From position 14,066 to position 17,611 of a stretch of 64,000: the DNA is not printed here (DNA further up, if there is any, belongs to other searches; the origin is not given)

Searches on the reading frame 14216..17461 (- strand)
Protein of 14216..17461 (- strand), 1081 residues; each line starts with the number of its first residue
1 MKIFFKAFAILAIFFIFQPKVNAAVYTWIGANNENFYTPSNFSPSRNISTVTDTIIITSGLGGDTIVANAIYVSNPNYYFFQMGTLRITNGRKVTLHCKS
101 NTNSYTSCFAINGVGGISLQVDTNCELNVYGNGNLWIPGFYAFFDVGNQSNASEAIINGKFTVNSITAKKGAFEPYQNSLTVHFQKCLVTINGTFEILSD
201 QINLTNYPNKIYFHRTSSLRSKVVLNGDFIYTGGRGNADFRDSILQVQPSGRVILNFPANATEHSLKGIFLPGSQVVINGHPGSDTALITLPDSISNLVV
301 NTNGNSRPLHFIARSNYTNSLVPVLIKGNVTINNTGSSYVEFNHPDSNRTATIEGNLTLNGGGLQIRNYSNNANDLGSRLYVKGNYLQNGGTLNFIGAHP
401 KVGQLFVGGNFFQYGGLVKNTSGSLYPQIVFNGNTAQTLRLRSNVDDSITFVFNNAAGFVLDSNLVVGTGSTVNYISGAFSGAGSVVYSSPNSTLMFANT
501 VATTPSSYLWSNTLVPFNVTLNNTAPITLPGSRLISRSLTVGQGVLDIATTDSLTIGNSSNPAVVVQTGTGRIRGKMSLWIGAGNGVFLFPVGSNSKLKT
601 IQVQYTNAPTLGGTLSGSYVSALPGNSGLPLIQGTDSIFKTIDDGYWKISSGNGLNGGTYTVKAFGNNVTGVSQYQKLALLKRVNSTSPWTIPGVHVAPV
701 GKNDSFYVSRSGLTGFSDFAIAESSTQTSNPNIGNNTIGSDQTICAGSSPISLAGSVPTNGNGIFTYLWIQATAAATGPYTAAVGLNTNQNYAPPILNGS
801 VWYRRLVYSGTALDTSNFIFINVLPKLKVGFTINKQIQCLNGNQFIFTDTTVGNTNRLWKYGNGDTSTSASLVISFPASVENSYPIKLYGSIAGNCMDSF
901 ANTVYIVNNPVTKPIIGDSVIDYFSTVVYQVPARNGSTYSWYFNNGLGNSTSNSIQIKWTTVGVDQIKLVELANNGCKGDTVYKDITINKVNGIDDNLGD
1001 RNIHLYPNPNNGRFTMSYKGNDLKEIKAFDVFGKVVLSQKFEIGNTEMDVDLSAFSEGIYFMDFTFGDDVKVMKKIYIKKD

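Call 8: search_protein_families(library=pfam, proteins=[window:14216-17461:-], max_evalue=0.01)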
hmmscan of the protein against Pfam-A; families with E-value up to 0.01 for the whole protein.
window:14216-17461:- (1081 aa): 2 families
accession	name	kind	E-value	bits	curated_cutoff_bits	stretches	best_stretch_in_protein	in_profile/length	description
PF18962.6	Por_Secre_tail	-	3.1e-13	50.2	27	1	1005-1078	1-75/75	Secretion system C-terminal sorting domain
PF22352.2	K319L-like_PKD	-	0.007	16.8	27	0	739-783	2-43/84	K319L-like, PKD domain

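Call 10: find_encoding_contigs(protein=window:14216-17461:-, flank=5000, max_places=10)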
Protein window:14216-17461:- (1081 aa): 5 contigs read that carry it; 5 places shown.
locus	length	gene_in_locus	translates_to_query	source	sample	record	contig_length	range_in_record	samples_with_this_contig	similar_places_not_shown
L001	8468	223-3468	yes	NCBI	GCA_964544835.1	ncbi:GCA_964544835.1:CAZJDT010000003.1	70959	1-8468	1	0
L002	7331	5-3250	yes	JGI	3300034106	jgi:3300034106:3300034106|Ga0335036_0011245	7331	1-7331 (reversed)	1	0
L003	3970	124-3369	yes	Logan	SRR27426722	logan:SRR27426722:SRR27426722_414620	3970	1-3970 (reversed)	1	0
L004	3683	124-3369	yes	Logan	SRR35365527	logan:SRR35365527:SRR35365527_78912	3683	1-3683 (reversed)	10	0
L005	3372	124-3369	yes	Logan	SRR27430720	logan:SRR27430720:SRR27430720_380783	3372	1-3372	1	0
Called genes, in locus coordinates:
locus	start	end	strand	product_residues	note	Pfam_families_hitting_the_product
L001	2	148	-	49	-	?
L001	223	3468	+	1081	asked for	PF18962:Por_Secre_tail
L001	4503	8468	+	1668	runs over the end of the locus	PF00801:PKD, PF18911:PKD_4, PF18911:PKD_4, PF18911:PKD_4, PF18911:PKD_4, PF18911:PKD_4, PF18911:PKD_4, PF13585:CHU_C, +6 more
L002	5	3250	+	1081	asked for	PF18962:Por_Secre_tail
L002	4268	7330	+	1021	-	?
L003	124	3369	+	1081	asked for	PF18962:Por_Secre_tail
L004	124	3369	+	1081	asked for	PF18962:Por_Secre_tail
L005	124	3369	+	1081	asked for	PF18962:Por_Secre_tail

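Call 18: find_related_loci(query=window:14216-17461:-, collection=genome_contigs, flank=4000)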
Query window:14216-17461:- (1081 aa) in genome_contigs; peptide patterns used: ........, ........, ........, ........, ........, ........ (x = any residue, [..] = any of these).
215 stretches matched a pattern; 1 encode a relative of the query (tblastn E <= 1e-3); 1 distinct loci.
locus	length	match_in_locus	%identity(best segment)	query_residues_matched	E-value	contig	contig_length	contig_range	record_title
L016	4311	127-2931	24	804-1010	1e-12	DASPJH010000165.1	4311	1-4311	MAG TPA_asm: Bacteroidia bacterium isolate SMAG_U12004 k141_145417, whole genome shotgun sequence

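Call 24: find_homologous_proteins(query=window:14216-17461:-, max_evalue=0.00001)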
Query window:14216-17461:- (1081 aa): 7 proteins with E <= 0.00001 among 8000 candidates.
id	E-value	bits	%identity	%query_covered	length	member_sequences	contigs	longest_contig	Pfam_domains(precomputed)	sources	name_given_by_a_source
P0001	0.0e+0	2411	100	100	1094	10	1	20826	PF18962.8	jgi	jgi:hypothetical protein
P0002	0.0e+0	1884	78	99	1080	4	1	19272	PF18962.8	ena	-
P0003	0.0e+0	1838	77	99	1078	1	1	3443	PF18962.8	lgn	-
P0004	0.0e+0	1286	55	100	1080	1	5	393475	PF18962.8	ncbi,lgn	-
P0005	0.0e+0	1146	51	100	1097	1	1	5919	PF18962.8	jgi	-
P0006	3.4e-29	119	35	24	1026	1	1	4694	PF18962.8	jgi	jgi:hypothetical protein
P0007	5.2e-25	106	40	11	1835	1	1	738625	PF19081.7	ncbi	ncbi:Ig-like domain-containing protein, partial [Chitinophaga lutea]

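Call 26: find_encoding_contigs(protein=P0002, flank=4000, max_places=6)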
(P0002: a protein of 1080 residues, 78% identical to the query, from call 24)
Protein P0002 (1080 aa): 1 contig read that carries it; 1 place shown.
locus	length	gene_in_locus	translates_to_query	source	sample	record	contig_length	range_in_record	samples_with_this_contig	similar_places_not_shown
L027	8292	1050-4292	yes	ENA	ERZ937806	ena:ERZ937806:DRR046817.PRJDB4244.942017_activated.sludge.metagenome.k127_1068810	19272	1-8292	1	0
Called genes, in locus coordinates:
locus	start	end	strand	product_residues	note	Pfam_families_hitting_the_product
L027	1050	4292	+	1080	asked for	PF18962:Por_Secre_tail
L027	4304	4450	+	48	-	-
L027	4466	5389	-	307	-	PF00665:rve, PF13683:rve_3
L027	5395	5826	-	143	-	-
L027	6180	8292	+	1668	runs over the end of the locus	PF00801:PKD (weak), PF18911:PKD_4, PF00801:PKD, PF00801:PKD, PF18911:PKD_4, PF18911:PKD_4, PF18911:PKD_4, PF13585:CHU_C, +4 more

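Call 27: find_encoding_contigs(protein=P0004, flank=4000, max_places=6)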
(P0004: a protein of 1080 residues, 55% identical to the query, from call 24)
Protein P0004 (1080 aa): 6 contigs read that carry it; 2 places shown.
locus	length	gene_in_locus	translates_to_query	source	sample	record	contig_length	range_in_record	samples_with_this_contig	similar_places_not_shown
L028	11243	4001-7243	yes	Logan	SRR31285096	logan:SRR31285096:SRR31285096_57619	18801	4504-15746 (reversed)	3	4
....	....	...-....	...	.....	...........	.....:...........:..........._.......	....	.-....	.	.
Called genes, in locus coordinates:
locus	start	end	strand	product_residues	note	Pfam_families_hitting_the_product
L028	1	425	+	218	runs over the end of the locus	PF02698:DUF218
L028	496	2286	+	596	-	-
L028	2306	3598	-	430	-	PF01637:ATPase_2 (faint), PF13173:AAA_14, PF13635:DUF4143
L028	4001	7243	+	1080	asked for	PF18962:Por_Secre_tail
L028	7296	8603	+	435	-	PF13026:DUF3887, PF12146:Hydrolase_4, PF00326:Peptidase_S9 (weak)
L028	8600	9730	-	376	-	PF01207:Dus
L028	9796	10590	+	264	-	PF02517:Rce1-like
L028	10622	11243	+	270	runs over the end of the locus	PF01148:CTP_transf_1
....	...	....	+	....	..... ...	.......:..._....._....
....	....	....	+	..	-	?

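Call 28: find_encoding_contigs(protein=P0005, flank=4000, max_places=6)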
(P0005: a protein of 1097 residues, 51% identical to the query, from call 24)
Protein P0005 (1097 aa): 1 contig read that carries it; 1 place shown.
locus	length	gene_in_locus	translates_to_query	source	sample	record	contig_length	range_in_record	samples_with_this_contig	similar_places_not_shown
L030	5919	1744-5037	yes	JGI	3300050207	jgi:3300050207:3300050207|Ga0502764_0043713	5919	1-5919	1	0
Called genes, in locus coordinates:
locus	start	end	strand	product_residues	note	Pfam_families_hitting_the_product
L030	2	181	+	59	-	?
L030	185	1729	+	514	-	-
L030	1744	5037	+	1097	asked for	PF18962:Por_Secre_tail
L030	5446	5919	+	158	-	?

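Call 35: search_protein_families(library=ncbifam, proteins=[window:14216-17461:-], max_evalue=0.01)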
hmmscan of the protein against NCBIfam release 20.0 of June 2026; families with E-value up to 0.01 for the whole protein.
window:14216-17461:- (1081 aa): 1 family
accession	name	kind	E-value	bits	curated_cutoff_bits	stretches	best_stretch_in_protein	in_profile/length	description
TIGR04183.1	Por_Secre_tail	domain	2.2e-08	34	23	1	1005-1078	1-71/72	T9SS type A sorting domain-containing protein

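Call 36: search_solved_structures(query=window:14216-17461:-, max_evalue=1)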
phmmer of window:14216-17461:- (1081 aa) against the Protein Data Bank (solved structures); distinct sequences matched with E-value up to 1: 1.
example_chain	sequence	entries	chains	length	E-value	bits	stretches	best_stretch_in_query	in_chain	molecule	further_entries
5jx5_A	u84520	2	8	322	0.0044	18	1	277-389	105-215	Glucanase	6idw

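Call 37: find_encoding_contigs(protein=P0001, flank=1200, max_places=10)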
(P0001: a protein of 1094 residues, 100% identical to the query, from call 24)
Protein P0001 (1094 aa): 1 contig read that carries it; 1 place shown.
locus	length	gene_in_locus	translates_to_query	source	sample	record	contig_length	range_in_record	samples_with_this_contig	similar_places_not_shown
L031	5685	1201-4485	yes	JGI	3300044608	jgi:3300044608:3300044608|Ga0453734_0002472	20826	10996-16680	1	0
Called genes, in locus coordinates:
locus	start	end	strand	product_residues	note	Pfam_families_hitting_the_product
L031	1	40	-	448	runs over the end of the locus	PF01225:Mur_ligase, PF08245:Mur_ligase_M, PF02875:Mur_ligase_C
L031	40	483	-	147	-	PF03544:TonB_C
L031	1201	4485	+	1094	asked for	PF18962:Por_Secre_tail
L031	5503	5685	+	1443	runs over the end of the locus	?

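Call 60: search_protein_representatives(protein=window:14216-17461:-)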
Query: 1081 residues. Proteins with E-value up to 0.001 (for the whole library): 5808; up to 1e-10: 1996; up to 1e-30: 488. The best 150 are listed.
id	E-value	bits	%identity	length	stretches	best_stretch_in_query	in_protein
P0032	0.0e+00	2064.6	39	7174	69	721-822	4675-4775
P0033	0.0e+00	1434.8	42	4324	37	726-825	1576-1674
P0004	0.0e+00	1285.8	55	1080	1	2-1079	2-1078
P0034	0.0e+00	1236.7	36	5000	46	731-817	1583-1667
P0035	0.0e+00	1061.7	41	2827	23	728-812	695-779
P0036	6.7e-285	964.4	37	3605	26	729-827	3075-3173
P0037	3.5e-244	829.6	41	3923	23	729-869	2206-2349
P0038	6.4e-237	805.5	32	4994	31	731-988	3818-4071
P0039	7.1e-228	775.6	38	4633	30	733-812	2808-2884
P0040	1.4e-202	691.8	35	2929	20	730-817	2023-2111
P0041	4.2e-184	630.7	40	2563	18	733-824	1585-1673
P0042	1.3e-176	605.8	34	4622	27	821-988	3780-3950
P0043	1.1e-172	592.9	31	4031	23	730-980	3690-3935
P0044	4.4e-172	590.9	37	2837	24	730-825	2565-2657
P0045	1.9e-171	588.7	34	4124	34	822-987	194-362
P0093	5.6e-94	332.3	37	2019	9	821-1078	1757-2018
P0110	1.2e-82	294.7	44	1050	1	732-1078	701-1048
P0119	6.1e-79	282.5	44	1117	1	705-1078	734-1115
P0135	3.1e-70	253.7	29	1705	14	735-830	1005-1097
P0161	2.0e-61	224.5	33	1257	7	829-1063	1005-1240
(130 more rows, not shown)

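Call 63: find_encoding_contigs(protein=P0003, flank=1500, max_places=5)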
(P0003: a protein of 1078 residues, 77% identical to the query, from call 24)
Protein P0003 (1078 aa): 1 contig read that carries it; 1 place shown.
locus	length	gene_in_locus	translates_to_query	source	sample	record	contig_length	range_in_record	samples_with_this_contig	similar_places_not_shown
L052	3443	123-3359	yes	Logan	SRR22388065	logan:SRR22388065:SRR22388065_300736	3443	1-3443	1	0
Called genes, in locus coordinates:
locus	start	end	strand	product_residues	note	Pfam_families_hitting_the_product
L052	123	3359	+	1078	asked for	PF18962:Por_Secre_tail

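Call 76: predict_structure(alignment_id=A2)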
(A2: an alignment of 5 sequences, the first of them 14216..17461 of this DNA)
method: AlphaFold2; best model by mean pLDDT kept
length: 1081 residues; sequences in the alignment: 5
mean_pLDDT: 53.8   pTM: 0.45
mean pLDDT of the five models: 53.8, 52.8, 51.2, 50.8, 47.1
residues with pLDDT >= 90: 38; 70-90: 245; 50-70: 317; < 50: 481
segments of 3 or more residues with pLDDT < 50: 1-81, 99-107, 133-140, 166-178, 201-207, 215-218, 235-238, 315-321, 468-472, 474-479, 482-485, 489-515, 523-525, 593-600, 623-644, 662-895, 899-901, 906-912, 917-925, 989-994, 1009-1011
pLDDT, mean of each block of 10 residues (from residue 1): 43 33 34 37 35 37 30 30 64 60 46 73 80 45 70 86 58 44 80 82 45 54 87 57 73 78 66 85 60 79 68 48 76 77 63 90 76 61 90 71 79 79 66 74 62 68 52 47 47 33 35 50 57 70 67 76 64 73 60 45 60 67 37 34 52 58 36 32 40 26 23 22 24 24 21 27 40 30 25 23 34 31 24 26 31 28 28 25 29 45 45 46 53 69 74 70 67 64 56 49 62 67 77 73 64 68 72 56 47
secondary structure, 60 per line:
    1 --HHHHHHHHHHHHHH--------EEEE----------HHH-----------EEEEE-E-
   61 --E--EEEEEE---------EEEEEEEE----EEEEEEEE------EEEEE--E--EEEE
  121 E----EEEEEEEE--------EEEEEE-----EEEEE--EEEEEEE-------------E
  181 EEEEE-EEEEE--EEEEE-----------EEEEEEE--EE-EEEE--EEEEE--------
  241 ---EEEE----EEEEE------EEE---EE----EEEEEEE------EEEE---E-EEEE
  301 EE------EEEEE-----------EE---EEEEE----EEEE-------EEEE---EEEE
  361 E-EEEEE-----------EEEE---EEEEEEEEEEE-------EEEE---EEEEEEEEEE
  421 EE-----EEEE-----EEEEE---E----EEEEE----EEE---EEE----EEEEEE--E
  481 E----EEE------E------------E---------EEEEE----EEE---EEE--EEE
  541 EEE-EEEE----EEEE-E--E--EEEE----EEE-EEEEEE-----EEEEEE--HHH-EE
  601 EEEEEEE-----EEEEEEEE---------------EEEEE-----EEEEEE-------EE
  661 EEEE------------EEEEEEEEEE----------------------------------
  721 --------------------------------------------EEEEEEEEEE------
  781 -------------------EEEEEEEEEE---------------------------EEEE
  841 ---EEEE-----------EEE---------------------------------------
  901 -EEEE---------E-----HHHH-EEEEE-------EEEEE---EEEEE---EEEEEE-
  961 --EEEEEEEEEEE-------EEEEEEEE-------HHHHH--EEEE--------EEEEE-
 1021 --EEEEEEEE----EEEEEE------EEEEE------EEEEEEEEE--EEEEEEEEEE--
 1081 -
elements in order (helices of 4 or more, strands of 3 or more residues): H3-16 E25-28 E53-57 E66-71 E81-88 E93-100 E107-111 E117-121 E126-133 E142-147 E153-157 E160-166 E180-185 E187-191 E194-198 E210-216 E222-225 E228-232 E244-247 E252-256 E263-265 E275-281 E288-291 E297-302 E309-313 E330-334 E339-342 E350-353 E357-361 E363-367 E379-382 E386-396 E404-407 E411-422 E428-431 E437-441 E450-454 E459-461 E465-467 E472-477 E486-488 E518-522 E527-529 E533-535 E538-543 E545-548 E553-556 E564-567 E572-574 E576-581 E587-592 E599-607 E613-620 E636-640 E646-651 E659-664 E677-686 E765-774 E800-809 E837-840 E844-847 E859-861 E902-905 H921-924 E926-930 E938-942 E946-950 E954-959 E963-973 E981-988 H996-1000 E1003-1006 E1015-1019 E1023-1030 E1035-1040 E1047-1051 E1058-1066 E1069-1078

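Call 80: fold_search(model_id=the predicted structure, library=pdb)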
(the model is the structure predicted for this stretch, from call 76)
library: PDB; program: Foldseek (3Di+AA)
matches with E <= 10: 1060; with E <= 0.001: 1
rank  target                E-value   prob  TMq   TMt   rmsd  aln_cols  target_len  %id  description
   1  7c7u_B                9.0e-04  1.00  0.06  0.11  13.0       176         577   13  Biofilm associated protein - BSP domain (released 2021-05-12)
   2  3fn3_A                1.4e-03  0.99  0.06  0.22  13.7       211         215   12  Dimeric Structure of PD-L1 (released 2009-12-29)
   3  7c7u_A                1.7e-03  1.00  0.06  0.11  12.9       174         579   12  Biofilm associated protein - BSP domain (released 2021-05-12)
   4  7xad_H                1.7e-03  0.99  0.06  0.23  13.5       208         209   12  Crystal strucutre of PD-L1 and DBL2_02 designed protein binder (released 2023-04-12)
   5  6pv9_A                2.2e-03  0.99  0.07  0.25  12.8       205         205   13  Human PD-L1 bound to a macrocyclic peptide which blocks the PD-1/PD-L1 interaction (released 2020-01-01)
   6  7xad_A                2.4e-03  0.99  0.07  0.23  13.5       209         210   12  Crystal strucutre of PD-L1 and DBL2_02 designed protein binder (released 2023-04-12)
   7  3bik_A                2.4e-03  0.98  0.07  0.23  15.5       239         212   10  Crystal Structure of the PD-1/PD-L1 Complex (released 2008-02-26)
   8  3sbw_C                5.6e-03  0.98  0.06  0.24  14.4       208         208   12  Crystal structure of the complex between the extracellular domains of mouse PD-1 mutant and human PD-L1 (released 2011-07-13)
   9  5jdr_B                6.2e-03  0.97  0.07  0.23  13.3       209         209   12  Structure of PD-L1 (released 2017-04-12)
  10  9rm3_D                6.2e-03  0.96  0.07  0.19  14.7       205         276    7  Crystal structure of human CD22 Ig domains 1-3 in complex with modified sialoside 17 (released 2026-01-28)
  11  3bis_A                6.4e-03  0.96  0.07  0.24  13.1       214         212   11  Crystal Structure of the PD-L1 (released 2008-02-26)
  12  8aom_A                7.0e-03  0.98  0.06  0.23  14.0       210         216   13  Complex of PD-L1 with VHH1 (released 2023-06-14)
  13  5occ_A                8.1e-03  0.99  0.08  0.34  10.0       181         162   11  Crystal structure of CD32b (Fc Gamma Receptor IIb) in complex with Human IgG1 Fab fragment (6G08) (released 2018-07-25)
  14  7r3t_B                8.1e-03  0.99  0.06  0.30  12.2       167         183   13  Crystal structure of the Dimeric C-terminal Big_2-CBM56 domains from Paenibacillus illinoisensis (Bacillus circulans I (released 2023-02-22)
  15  7kcz_C                8.4e-03  0.99  0.08  0.29   9.9       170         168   11  CRYSTAL STRUCTURE OF RHESUS MACAQUE (MACACA MULATTA) IGG1 FC FRAGMENT- FC-GAMMA RECEPTOR III COMPLEX V158 MUTANT (released 2021-10-13)
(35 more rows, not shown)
